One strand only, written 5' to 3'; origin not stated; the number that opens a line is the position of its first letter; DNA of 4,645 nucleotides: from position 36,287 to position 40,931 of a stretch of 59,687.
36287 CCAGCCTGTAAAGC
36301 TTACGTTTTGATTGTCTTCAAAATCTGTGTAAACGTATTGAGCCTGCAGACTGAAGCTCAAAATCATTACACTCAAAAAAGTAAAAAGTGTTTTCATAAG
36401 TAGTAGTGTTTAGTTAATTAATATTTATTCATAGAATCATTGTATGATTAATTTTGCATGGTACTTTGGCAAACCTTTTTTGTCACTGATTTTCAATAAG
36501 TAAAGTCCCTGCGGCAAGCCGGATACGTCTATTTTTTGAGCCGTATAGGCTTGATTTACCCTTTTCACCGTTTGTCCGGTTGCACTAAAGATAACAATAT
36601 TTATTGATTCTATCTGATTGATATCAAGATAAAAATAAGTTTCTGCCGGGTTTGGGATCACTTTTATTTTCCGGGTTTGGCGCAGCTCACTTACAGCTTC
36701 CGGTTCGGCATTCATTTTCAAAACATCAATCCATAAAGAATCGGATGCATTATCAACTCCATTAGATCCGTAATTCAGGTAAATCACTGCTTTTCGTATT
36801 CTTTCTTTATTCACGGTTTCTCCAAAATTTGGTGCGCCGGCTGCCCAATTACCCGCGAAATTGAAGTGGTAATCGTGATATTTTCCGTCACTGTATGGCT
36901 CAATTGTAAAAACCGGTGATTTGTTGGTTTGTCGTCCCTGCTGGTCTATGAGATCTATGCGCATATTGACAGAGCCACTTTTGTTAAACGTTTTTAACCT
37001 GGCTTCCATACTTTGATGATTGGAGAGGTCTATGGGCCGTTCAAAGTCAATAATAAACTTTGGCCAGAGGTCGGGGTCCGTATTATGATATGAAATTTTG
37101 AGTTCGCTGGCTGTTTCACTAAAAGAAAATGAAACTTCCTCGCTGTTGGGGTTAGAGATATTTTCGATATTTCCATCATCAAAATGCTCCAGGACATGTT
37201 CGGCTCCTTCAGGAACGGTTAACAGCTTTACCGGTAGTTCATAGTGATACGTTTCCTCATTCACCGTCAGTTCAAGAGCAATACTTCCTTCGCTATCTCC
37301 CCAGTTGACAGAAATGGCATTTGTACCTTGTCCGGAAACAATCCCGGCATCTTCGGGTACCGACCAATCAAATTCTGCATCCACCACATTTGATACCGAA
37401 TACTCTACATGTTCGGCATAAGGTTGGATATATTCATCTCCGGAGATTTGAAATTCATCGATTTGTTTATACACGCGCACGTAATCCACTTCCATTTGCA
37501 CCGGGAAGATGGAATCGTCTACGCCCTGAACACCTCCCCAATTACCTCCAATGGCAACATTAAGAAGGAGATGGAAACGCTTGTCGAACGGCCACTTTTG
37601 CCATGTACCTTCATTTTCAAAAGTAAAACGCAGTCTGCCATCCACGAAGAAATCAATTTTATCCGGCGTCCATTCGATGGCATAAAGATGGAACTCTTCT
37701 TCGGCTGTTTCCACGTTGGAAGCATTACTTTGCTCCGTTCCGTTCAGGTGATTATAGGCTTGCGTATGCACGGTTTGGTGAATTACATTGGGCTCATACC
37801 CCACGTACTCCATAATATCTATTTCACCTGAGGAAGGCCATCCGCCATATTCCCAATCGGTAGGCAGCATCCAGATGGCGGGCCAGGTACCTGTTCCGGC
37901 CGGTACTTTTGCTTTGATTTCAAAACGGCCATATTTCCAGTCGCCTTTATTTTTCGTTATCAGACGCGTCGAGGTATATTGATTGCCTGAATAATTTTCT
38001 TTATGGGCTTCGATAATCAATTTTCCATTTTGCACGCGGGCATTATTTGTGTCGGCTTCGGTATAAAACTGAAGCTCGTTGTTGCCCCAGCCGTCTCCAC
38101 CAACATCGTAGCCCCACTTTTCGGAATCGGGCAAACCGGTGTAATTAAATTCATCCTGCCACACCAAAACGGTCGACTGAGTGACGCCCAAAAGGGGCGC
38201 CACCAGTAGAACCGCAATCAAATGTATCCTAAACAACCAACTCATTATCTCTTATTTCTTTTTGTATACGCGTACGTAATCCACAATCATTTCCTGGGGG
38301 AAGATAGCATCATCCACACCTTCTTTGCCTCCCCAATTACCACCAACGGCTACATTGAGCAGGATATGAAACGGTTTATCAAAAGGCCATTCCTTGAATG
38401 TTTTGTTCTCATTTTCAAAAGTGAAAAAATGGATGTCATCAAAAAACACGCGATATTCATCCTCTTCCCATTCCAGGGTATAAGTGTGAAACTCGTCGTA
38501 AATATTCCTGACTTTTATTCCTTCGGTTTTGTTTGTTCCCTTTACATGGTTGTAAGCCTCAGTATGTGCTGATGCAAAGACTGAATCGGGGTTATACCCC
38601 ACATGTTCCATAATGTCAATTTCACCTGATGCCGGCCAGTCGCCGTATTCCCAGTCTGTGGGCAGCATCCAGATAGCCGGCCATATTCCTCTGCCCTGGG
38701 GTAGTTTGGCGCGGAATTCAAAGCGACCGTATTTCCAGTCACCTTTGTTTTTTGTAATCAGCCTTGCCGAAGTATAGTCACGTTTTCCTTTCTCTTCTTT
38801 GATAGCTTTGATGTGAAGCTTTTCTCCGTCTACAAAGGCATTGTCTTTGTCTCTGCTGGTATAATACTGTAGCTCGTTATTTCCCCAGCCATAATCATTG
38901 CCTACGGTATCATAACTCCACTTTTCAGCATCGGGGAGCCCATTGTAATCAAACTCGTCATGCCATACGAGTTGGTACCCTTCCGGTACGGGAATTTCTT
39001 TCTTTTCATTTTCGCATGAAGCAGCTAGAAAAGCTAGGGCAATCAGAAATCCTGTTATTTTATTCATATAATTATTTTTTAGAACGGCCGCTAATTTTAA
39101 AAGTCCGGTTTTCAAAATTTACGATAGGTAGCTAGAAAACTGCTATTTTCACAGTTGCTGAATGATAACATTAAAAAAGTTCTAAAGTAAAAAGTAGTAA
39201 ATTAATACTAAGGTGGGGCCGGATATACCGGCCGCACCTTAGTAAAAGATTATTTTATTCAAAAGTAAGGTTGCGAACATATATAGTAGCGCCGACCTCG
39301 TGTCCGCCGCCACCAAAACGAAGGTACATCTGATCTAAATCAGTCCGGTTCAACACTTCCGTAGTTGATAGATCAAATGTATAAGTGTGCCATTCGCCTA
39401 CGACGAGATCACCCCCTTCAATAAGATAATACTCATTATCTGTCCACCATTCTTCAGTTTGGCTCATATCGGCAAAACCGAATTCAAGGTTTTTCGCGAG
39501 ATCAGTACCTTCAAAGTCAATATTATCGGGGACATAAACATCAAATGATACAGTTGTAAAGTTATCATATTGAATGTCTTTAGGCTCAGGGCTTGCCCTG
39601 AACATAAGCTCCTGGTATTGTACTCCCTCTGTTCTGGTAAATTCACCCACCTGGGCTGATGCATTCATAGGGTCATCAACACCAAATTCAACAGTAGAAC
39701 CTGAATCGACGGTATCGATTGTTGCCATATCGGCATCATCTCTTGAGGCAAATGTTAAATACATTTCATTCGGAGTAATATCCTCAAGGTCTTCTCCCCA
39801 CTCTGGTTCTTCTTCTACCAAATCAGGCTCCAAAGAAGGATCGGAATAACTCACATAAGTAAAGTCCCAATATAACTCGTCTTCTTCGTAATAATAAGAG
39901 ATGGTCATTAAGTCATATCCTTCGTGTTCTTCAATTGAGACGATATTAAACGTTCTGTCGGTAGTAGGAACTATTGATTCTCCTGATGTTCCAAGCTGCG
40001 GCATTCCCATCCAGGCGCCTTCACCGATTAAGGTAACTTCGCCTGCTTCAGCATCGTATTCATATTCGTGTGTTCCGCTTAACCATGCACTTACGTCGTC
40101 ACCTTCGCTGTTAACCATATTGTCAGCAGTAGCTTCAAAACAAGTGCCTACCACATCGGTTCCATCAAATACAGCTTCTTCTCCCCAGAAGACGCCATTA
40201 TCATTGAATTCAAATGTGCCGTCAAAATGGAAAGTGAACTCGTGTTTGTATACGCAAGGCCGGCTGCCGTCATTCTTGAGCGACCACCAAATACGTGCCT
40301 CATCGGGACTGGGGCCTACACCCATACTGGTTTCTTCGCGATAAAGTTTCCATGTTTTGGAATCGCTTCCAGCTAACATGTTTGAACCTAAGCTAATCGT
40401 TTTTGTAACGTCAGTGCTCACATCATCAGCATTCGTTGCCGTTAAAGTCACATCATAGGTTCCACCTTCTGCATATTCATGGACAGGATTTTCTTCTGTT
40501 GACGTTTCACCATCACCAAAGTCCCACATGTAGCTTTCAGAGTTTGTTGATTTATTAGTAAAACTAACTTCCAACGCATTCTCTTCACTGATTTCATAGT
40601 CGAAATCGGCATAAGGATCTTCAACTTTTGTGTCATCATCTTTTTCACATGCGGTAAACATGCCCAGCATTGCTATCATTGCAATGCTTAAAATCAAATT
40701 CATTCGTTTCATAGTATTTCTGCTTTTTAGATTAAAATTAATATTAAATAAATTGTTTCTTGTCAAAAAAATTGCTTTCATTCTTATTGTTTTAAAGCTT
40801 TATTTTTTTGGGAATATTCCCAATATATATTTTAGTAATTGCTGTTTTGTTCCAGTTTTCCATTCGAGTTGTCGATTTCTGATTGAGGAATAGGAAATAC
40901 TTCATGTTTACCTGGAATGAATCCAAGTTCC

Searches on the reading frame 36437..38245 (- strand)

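Call 55: search_protein_families(library=pfam, proteins=[window:36437-38245:-], max_evalue=0.00001)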
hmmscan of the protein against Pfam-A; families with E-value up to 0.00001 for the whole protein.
window:36437-38245:- (602 aa): 4 families
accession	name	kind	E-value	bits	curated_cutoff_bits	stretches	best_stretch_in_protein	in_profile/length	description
PF00722.28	Glyco_hydro_16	-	3.4e-26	92.2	22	1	59-255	4-173/175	Glycosyl hydrolases family 16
PF03935.22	SKN1_KRE6_Sbg1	-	9.3e-12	44.6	30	1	167-281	347-471/501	Beta-glucan synthesis-associated protein SKN1/KRE6/Sbg1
PF18962.6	Por_Secre_tail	-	8.2e-11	42.5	27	1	530-591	2-67/75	Secretion system C-terminal sorting domain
PF19408.5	PKD_6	-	4e-09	37.1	25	1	266-324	7-66/82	PKD-like domain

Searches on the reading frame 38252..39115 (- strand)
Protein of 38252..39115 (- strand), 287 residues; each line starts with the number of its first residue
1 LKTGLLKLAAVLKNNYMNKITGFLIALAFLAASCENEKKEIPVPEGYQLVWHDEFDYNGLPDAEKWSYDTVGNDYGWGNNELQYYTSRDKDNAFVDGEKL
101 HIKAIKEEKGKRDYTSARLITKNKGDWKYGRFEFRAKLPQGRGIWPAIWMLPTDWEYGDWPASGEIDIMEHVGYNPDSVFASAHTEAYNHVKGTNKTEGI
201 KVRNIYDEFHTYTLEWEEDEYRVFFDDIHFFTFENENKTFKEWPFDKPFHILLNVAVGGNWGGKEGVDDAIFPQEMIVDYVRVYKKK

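Call 55: search_protein_families(library=pfam, proteins=[window:38252-39115:-], max_evalue=0.00001)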
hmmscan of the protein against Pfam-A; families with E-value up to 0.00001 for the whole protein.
window:38252-39115:- (287 aa): 2 families
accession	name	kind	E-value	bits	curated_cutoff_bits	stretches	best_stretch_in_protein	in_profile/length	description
PF00722.28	Glyco_hydro_16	-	2.3e-23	83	22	1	85-266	6-167/175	Glycosyl hydrolases family 16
PF03935.22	SKN1_KRE6_Sbg1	-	2.2e-10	40.1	30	0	44-151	114-222/501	Beta-glucan synthesis-associated protein SKN1/KRE6/Sbg1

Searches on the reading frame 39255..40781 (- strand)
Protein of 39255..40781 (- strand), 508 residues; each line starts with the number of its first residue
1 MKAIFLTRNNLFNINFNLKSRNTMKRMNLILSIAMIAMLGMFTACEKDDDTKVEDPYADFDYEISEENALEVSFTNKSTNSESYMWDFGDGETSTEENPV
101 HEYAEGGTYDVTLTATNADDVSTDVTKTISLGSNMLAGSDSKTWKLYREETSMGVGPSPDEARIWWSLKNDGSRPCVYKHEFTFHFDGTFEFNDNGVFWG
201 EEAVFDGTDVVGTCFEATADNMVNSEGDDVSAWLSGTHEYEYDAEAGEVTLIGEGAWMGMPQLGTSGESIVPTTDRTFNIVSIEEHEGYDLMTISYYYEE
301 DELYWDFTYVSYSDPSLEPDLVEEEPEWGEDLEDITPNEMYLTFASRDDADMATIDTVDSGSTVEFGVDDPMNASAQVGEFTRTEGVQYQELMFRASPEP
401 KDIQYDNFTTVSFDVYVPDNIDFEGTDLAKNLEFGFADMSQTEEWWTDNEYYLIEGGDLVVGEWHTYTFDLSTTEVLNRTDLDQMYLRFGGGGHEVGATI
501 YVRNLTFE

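Call 55: search_protein_families(library=pfam, proteins=[window:39255-40781:-], max_evalue=0.00001)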
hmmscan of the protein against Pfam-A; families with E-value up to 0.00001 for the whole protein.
window:39255-40781:- (508 aa): 2 families
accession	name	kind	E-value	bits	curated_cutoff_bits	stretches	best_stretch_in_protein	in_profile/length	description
PF18911.6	PKD_4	-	3e-16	59.7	27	1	61-128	11-80/85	PKD domain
PF00801.26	PKD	-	2e-10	40.9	23.5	1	71-127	16-77/80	PKD domain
